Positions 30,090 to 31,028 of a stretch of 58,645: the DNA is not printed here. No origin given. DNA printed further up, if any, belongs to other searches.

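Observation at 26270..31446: KaiC-centred signalling island whose receptor has no conventional output domain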

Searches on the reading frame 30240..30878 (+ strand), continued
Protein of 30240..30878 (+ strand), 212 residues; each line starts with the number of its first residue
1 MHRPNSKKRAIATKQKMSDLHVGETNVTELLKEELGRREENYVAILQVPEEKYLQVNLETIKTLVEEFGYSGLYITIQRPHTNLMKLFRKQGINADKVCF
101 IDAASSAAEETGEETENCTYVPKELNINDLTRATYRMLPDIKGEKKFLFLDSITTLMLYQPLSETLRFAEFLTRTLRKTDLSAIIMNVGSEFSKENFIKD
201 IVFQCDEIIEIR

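Call 46: find_encoding_contigs(protein=P0015, flank=6000, max_places=2)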
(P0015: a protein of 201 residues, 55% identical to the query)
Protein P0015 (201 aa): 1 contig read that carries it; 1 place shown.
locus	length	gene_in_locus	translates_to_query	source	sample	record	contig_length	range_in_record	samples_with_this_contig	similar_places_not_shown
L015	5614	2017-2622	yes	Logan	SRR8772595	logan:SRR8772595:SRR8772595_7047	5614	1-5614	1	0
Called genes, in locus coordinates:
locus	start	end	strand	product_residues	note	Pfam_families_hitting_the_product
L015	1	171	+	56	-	?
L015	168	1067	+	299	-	PF00672:HAMP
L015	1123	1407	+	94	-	-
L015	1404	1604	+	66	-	PF10049:DUF2283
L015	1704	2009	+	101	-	-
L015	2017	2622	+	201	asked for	-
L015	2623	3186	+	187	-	-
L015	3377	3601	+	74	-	PF26688:RHH_12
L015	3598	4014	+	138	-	PF01850:PIN (weak), PF10130:PIN_2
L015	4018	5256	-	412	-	PF00512:HisKA, PF02518:HATPase_c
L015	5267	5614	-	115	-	?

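Call 47: find_related_loci(query=A4, collection=metagenome_contigs, flank=8000)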
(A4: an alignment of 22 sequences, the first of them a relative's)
Query A4 (196 aa) in metagenome_contigs; peptide patterns used: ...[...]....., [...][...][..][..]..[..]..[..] (x = any residue, [..] = any of these).
304 stretches matched a pattern; 2 encode a relative of the query (tblastn E <= 1e-3); 2 distinct loci.
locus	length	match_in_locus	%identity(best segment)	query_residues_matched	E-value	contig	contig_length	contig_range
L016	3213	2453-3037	62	1-195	3e-84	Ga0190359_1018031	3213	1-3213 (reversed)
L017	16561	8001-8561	47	8-195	6e-61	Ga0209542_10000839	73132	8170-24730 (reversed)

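Call 48: find_encoding_contigs(protein=P0017, flank=6000, max_places=1)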
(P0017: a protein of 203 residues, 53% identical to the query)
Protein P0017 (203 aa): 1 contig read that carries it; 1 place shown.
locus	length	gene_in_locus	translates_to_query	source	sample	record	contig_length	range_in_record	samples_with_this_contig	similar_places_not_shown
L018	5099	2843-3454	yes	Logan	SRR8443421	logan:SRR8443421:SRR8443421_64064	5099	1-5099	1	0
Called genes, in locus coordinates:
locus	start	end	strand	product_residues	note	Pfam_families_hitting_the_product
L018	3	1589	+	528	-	?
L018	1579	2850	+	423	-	PF02743:dCache_1, PF00672:HAMP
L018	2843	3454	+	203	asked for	PF06745:ATPase, PF23365:DUF7090 (weak)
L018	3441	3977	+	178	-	PF06745:ATPase (weak)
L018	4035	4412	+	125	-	-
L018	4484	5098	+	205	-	?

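Call 49: find_encoding_contigs(protein=P0019, flank=6000, max_places=1)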
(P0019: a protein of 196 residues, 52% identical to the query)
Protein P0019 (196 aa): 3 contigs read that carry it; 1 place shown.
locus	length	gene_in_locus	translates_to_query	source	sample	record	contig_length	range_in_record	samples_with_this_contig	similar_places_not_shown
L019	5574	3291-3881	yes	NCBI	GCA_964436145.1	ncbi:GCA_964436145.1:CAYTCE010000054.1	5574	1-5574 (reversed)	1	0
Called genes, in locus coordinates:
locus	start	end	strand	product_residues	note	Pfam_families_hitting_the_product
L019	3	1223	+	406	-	?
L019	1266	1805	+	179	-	PF01909:NTP_transf_2, PF18765:Polbeta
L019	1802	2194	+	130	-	-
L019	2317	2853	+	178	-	PF01909:NTP_transf_2, PF18765:Polbeta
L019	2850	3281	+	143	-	-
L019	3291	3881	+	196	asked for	PF06745:ATPase (weak)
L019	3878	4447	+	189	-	PF06745:ATPase (weak)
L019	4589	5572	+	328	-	?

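Call 50: find_encoding_contigs(protein=P0025, flank=6000, max_places=1)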
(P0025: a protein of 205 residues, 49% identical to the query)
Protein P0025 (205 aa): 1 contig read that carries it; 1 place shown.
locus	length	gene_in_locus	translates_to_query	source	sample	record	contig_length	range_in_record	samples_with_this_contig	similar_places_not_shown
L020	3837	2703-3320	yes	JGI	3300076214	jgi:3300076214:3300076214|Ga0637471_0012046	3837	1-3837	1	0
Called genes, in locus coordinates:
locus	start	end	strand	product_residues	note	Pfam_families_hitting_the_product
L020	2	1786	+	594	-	PF00154:RecA_N (faint), PF13481:AAA_25 (faint), PF03796:DnaB_C (faint), PF06745:ATPase, PF09848:SLFN-g3_helicase (faint), PF06745:ATPase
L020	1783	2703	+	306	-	PF00672:HAMP (weak)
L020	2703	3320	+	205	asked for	-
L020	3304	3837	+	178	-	?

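Call 51: find_encoding_contigs(protein=P0026, flank=6000, max_places=1)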
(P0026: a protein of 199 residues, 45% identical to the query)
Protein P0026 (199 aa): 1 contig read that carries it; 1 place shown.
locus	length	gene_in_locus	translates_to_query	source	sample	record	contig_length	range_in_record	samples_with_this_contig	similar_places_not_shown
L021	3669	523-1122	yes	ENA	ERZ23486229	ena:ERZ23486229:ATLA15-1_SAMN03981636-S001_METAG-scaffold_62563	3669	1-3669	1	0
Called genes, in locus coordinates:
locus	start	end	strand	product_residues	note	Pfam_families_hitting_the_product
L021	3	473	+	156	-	?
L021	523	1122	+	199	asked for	-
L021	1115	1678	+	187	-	PF24336:DUF7504 (weak)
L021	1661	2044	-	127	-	PF00072:Response_reg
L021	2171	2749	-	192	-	PF01694:Rhomboid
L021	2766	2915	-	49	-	-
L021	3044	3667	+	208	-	?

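Call 64: search_protein_representatives(alignment_id=A4)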
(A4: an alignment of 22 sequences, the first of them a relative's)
Query: 22 sequences, 198 profile positions. Proteins with E-value up to 0.001 (for the whole library): 1811; up to 1e-10: 843; up to 1e-30: 43. The best 150 are listed.
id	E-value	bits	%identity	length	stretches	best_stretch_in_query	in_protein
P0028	9.5e-81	286.1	-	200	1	3-197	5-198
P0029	2.6e-57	209.6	-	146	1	60-195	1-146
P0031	1.5e-56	207.1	-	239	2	93-194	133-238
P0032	1.4e-51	190.9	-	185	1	13-193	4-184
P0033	1.1e-50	188.0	-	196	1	5-194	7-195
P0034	4.3e-48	179.5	-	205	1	5-195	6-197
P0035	7.4e-47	175.4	-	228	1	6-195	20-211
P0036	8.5e-47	175.2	-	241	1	12-194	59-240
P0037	1.0e-45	171.7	-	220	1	2-195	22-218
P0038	7.4e-45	168.9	-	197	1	1-195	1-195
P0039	1.3e-44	168.1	-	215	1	4-194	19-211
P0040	4.6e-44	166.3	-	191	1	8-193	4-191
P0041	5.3e-44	166.1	-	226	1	3-195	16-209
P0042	5.4e-44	166.1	-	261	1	11-196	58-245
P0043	6.6e-43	162.5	-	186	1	22-194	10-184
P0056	4.7e-36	140.2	-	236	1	7-194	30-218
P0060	2.9e-34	134.4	-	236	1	10-194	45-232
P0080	8.1e-30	119.8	-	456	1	14-194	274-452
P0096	1.5e-27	112.4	-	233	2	16-139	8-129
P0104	6.0e-27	110.5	-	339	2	43-177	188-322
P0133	2.3e-24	102.0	-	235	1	16-196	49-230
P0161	8.6e-23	96.9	-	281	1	23-192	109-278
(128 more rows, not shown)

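Call 67: search_protein_families(library=pfam, alignment_id=A5, max_evalue=0.001)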
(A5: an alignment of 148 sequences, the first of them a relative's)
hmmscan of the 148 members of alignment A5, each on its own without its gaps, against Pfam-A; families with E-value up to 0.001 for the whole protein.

A. member 1, P0007 (196 aa): 1 family
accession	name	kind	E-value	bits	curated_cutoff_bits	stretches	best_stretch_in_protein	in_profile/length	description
PF06745.19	ATPase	-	3.3e-06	27.1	26.6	1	49-180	44-170/231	KaiC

B. families by the number of members that match (of 148 scanned): 8 families
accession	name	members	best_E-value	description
PF06745.19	ATPase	110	6.6e-14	KaiC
PF24336.1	DUF7504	81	8.1e-16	Family of unknown function (DUF7504)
PF23365.1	DUF7090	46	1.1e-13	Family of unknown function (DUF7090)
PF05763.18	DUF835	36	3.5e-08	Protein of unknown function (DUF835)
PF10483.15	Elong_Iki1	2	0.00035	Elongator subunit Iki1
PF02830.23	V4R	1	1.9e-09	V4R domain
PF07689.18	KaiB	1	4e-05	KaiB domain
PF25264.1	DUF7864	1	0.0009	Domain of unknown function (DUF7864)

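Call 76: search_protein_families(library=pfam, proteins=[P0080, P0104, P0161, P0042, P0036, P0031, P0096, P0060, P0056, P0133], max_evalue=0.01)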
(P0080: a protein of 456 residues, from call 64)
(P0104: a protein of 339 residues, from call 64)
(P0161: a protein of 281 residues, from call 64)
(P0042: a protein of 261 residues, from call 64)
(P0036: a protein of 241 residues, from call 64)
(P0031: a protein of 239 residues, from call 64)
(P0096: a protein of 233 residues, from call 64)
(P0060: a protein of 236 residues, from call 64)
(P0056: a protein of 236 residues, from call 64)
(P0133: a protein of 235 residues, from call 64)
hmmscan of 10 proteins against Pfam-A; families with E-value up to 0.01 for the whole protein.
P0080 (456 aa): 5 families
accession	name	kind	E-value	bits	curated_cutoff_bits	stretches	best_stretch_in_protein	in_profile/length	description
PF02830.23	V4R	-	1.9e-09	37.9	31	1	184-234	11-61/62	V4R domain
PF06745.19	ATPase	-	1e-06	28.8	26.6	1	305-453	41-188/231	KaiC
PF07689.18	KaiB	-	4e-05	23.7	27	1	16-87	8-79/82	KaiB domain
PF24336.1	DUF7504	-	6.7e-05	23.9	27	1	361-450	82-177/179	Family of unknown function (DUF7504)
PF05763.18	DUF835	-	0.00078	19.7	33.1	1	363-417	55-107/136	Protein of unknown function (DUF835)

P0104 (339 aa): 4 families
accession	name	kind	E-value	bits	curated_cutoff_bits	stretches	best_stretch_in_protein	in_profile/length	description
PF06745.19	ATPase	-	6.6e-14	52.3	26.6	2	5-125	46-164/231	KaiC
PF23365.1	DUF7090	-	1.9e-13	51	27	2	243-338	88-181/192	Family of unknown function (DUF7090)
PF24336.1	DUF7504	-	2.9e-08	34.8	27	1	247-339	82-179/179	Family of unknown function (DUF7504)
PF05763.18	DUF835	-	1.6e-07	31.6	33.1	0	252-315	58-118/136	Protein of unknown function (DUF835)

P0161 (281 aa): 4 families
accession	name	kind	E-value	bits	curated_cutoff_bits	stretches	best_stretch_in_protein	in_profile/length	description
PF24336.1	DUF7504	-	1.1e-09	39.5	27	1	142-280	32-179/179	Family of unknown function (DUF7504)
PF06745.19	ATPase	-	3.9e-06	26.9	26.6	1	138-265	47-170/231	KaiC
PF23365.1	DUF7090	-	0.00034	20.8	27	1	155-279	58-181/192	Family of unknown function (DUF7090)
PF05763.18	DUF835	-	0.009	16.2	33.1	0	163-241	39-103/136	Protein of unknown function (DUF835)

P0042 (261 aa): 1 family
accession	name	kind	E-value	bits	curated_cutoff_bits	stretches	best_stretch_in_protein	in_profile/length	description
PF06745.19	ATPase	-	3e-05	23.9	26.6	1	97-218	46-160/231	KaiC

P0036 (241 aa): 3 families
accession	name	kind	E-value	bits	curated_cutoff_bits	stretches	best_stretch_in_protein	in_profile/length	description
PF23365.1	DUF7090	-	5e-11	43.1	27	1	115-240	58-182/192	Family of unknown function (DUF7090)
PF06745.19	ATPase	-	2e-05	24.5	26.6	1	96-240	45-187/231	KaiC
PF13288.12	DXPR_C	-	0.0028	18.3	27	1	181-229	28-76/115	DXP reductoisomerase C-terminal domain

P0031 (239 aa): 1 family
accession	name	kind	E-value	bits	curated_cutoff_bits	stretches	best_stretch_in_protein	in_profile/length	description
PF06745.19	ATPase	-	0.00095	19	26.6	0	145-192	99-143/231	KaiC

P0096 (233 aa): 5 families
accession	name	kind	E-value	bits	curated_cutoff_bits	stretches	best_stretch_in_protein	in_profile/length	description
PF24336.1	DUF7504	-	2.1e-09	38.5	27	1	134-229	75-176/179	Family of unknown function (DUF7504)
PF06745.19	ATPase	-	1.1e-07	31.9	26.6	1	91-217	51-170/231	KaiC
PF05763.18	DUF835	-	0.00025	21.3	33.1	1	145-198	57-108/136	Protein of unknown function (DUF835)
PF23365.1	DUF7090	-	0.00043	20.5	27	0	136-232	87-182/192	Family of unknown function (DUF7090)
PF13173.12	AAA_14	-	0.0088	16.5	27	0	56-92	49-85/129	AAA domain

P0060 (236 aa): 1 family
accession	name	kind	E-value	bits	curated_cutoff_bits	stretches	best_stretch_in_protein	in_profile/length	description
PF06745.19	ATPase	-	0.0093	15.8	26.6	0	84-209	45-164/231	KaiC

P0056 (236 aa): 2 families
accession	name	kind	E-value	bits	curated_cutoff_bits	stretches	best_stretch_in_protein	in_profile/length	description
PF06745.19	ATPase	-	4.6e-05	23.3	26.6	1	66-186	35-155/231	KaiC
PF10483.15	Elong_Iki1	-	0.0031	17.5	22.5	1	92-186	32-122/292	Elongator subunit Iki1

P0133 (235 aa): 3 families
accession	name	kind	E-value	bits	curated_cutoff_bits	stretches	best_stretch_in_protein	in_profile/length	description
PF24336.1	DUF7504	-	2.8e-11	44.6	27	1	84-227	30-178/179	Family of unknown function (DUF7504)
PF06745.19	ATPase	-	8.8e-07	29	26.6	1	85-230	48-189/231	KaiC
PF05763.18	DUF835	-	6.6e-05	23.2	33.1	1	141-210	57-123/136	Protein of unknown function (DUF835)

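Call 86: search_protein_families(library=padloc, proteins=[window:30288-30878:+], max_evalue=0.01)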
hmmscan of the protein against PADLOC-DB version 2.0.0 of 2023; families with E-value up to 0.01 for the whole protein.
window:30288-30878:+ (196 aa): 0 families
